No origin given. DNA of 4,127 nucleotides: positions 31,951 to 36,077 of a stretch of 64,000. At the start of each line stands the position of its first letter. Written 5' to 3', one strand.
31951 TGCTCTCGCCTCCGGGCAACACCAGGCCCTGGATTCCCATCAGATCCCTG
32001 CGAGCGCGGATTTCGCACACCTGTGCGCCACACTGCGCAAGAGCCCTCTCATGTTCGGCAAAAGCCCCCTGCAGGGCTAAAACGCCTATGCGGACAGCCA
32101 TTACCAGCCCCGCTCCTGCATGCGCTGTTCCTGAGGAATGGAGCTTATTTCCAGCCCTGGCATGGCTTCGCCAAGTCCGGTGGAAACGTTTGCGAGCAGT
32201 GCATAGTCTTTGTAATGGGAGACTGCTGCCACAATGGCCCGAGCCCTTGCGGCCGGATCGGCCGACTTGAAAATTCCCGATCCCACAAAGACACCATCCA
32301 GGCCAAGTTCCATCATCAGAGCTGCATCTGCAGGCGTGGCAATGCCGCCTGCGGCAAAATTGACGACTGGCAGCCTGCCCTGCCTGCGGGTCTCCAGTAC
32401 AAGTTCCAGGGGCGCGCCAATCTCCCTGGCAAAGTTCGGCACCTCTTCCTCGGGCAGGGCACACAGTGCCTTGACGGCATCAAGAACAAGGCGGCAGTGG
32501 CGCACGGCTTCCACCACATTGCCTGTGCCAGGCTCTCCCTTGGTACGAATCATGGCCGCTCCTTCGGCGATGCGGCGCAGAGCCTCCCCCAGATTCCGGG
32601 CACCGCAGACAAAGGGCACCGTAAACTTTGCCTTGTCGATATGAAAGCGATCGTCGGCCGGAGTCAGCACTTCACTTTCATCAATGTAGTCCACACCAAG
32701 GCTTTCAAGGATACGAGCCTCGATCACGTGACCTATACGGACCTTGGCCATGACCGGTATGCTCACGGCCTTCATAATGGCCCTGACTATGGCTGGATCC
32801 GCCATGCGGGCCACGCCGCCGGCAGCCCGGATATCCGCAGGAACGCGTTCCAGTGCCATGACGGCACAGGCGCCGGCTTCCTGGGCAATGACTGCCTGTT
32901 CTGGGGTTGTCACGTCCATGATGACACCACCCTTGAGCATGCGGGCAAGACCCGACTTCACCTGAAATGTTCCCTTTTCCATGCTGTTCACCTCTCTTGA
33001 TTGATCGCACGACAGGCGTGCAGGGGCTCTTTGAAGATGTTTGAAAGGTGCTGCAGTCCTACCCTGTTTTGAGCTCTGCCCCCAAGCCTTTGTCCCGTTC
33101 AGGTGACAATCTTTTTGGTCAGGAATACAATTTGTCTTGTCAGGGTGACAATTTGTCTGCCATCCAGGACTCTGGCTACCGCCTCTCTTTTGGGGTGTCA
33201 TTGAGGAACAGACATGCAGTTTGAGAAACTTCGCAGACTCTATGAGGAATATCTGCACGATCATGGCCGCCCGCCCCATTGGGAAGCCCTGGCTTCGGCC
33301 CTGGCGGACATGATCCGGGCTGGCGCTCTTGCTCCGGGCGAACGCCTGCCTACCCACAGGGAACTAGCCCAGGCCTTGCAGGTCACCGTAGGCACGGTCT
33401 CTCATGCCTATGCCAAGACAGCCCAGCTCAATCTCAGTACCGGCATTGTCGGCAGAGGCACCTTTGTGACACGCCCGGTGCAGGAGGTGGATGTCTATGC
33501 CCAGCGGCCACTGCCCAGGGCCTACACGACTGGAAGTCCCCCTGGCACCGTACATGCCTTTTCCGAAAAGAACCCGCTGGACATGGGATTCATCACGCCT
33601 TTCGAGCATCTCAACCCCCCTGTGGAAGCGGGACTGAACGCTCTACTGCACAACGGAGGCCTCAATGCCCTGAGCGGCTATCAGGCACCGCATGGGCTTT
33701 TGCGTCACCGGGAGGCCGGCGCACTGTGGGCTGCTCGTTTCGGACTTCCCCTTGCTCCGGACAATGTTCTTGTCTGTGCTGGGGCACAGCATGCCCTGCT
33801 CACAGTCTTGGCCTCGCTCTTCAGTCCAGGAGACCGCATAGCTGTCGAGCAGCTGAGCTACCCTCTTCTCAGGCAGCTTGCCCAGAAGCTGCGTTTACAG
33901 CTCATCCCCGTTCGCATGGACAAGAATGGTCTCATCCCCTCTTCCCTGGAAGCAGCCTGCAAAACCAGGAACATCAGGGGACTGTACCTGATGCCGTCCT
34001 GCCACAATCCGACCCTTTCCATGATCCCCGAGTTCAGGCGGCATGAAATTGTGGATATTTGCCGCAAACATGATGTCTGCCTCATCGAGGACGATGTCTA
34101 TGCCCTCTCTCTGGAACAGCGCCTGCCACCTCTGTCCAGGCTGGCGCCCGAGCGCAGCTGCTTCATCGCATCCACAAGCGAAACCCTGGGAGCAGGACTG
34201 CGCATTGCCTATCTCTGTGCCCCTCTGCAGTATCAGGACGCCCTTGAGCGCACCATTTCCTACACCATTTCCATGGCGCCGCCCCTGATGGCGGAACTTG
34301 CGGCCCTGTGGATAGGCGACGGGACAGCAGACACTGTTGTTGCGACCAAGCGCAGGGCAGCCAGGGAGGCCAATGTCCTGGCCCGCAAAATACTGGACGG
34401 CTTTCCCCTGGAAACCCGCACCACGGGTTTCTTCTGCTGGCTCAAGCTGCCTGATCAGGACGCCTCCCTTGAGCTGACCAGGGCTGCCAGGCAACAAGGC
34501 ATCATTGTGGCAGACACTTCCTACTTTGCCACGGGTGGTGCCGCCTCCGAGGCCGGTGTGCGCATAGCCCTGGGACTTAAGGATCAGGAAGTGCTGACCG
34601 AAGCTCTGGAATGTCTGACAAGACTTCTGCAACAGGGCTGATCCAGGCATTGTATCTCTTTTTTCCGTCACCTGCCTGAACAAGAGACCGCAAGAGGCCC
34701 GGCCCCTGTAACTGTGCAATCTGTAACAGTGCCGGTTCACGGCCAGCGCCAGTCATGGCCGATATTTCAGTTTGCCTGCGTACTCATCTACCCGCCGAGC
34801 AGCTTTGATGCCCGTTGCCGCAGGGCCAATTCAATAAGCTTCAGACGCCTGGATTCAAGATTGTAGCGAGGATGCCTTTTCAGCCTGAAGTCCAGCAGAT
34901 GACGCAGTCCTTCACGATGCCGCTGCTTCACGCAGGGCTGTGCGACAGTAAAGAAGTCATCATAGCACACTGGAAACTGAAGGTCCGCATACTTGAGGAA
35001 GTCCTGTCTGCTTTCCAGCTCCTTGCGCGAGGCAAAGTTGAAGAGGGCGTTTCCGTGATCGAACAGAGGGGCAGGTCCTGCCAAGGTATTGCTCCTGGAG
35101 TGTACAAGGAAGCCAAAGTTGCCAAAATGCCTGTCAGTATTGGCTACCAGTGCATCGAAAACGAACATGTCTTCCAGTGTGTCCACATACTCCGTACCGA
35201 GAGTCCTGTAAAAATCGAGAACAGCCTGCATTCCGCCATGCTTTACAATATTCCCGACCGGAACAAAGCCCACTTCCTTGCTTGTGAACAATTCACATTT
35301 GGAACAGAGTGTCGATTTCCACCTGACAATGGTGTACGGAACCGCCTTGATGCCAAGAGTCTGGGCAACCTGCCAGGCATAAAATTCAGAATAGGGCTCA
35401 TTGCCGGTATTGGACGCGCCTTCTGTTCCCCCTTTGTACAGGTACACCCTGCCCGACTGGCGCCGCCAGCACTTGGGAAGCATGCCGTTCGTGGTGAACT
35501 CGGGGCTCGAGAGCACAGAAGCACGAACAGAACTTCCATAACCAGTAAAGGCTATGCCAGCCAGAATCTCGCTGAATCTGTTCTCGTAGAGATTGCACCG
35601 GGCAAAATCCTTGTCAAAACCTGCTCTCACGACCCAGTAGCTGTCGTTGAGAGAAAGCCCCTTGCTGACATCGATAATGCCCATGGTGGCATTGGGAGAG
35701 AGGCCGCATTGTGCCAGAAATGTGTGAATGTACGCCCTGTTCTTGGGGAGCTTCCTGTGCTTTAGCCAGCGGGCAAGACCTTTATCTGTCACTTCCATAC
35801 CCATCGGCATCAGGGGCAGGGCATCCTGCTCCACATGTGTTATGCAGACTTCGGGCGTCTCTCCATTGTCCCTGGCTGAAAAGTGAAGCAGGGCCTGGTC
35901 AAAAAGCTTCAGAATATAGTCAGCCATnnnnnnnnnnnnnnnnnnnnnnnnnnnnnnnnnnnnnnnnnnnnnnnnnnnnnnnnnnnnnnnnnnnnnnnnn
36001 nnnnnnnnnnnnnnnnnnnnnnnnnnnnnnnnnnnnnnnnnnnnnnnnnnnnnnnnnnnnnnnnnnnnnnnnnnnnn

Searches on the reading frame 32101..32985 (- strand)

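Call 63: search_protein_families(library=pfam, proteins=[window:32101-32985:-], max_evalue=0.00001)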
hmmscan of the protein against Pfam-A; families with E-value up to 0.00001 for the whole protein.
window:32101-32985:- (294 aa): 2 families
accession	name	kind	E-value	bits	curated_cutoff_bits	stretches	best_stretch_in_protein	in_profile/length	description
PF01680.23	SOR_SNZ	-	2.3e-105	351.4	27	1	7-212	2-207/207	SOR/SNZ family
PF05690.20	ThiG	-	3.2e-09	36.9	23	1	202-256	173-225/247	Thiazole biosynthesis protein ThiG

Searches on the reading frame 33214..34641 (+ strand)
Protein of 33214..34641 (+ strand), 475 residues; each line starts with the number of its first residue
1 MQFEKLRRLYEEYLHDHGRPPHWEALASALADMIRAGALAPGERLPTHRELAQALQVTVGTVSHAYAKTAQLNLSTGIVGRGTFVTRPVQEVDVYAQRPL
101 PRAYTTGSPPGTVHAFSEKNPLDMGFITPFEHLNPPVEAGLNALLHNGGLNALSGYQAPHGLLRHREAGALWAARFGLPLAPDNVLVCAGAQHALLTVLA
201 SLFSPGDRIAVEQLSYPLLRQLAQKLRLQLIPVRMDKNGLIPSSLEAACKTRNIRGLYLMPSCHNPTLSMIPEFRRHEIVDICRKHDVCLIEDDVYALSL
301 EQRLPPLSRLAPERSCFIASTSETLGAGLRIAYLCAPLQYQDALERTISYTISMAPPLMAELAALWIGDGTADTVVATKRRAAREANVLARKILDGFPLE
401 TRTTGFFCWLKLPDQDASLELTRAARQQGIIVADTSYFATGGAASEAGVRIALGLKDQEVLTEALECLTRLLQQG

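Call 63: search_protein_families(library=pfam, proteins=[window:33214-34641:+], max_evalue=0.00001)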
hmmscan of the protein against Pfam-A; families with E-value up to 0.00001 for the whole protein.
window:33214-34641:+ (475 aa): 2 families
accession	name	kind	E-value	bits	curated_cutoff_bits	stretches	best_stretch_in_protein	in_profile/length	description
PF00155.27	Aminotran_1_2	-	1e-26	94.5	19.7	1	136-466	18-359/361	Aminotransferase class I and II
PF00392.27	GntR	-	1.3e-10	41.2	27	1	25-85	4-64/64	Bacterial regulatory proteins, gntR family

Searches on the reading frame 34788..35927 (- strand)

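Call 63: search_protein_families(library=pfam, proteins=[window:34788-35927:-], max_evalue=0.00001)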
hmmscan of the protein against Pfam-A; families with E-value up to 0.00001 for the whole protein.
window:34788-35927:- (379 aa): 1 family
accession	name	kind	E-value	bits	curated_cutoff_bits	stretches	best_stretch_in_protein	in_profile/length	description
PF07804.18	HipA_C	-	8.2e-07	29.3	30.5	0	158-293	19-161/213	HipA-like C-terminal domain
